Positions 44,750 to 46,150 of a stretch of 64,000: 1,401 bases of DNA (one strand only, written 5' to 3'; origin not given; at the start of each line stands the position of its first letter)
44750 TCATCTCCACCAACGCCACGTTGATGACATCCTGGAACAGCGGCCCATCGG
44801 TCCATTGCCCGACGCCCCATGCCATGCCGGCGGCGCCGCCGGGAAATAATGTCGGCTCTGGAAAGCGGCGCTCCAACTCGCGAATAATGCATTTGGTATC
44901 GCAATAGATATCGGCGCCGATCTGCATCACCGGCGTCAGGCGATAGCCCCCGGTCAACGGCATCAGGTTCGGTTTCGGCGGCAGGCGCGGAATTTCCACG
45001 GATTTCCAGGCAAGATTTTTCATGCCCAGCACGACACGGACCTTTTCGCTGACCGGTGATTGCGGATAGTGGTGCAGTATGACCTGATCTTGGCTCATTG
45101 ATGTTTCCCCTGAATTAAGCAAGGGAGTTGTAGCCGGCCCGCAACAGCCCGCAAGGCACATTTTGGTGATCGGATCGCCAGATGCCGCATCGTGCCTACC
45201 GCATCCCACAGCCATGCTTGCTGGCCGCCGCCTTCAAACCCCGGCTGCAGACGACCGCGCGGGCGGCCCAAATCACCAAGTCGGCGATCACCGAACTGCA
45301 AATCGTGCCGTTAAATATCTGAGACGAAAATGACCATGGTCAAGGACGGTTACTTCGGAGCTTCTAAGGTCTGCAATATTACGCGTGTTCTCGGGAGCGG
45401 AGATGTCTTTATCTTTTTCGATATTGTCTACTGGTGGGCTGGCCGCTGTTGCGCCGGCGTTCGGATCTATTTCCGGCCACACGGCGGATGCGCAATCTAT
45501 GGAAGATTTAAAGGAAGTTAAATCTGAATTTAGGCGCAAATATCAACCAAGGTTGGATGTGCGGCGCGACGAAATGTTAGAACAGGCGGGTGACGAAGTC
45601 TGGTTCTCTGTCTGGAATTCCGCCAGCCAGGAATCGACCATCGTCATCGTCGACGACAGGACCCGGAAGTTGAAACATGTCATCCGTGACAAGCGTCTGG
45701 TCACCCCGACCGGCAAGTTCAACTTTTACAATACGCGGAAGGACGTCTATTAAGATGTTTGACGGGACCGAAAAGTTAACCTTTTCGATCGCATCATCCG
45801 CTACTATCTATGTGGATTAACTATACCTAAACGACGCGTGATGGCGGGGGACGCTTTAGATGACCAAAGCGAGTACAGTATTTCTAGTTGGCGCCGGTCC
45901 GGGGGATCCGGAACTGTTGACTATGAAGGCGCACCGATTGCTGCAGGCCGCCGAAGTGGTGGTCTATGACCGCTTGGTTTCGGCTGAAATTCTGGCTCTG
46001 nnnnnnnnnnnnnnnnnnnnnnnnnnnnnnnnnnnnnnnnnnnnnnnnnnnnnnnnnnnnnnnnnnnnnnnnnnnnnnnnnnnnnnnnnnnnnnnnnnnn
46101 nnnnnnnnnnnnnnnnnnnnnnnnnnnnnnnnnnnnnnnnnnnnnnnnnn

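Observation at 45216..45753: nirS reduced to a 122-codon mini-ORF while the whole heme d1 maturation operon is retained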

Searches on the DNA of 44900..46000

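Call 61: search_rna_families(source=window, start=44900, end=46000, threshold=evalue, max_evalue=1)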
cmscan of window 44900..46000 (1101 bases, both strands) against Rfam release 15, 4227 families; matches with E-value up to 1: 0.
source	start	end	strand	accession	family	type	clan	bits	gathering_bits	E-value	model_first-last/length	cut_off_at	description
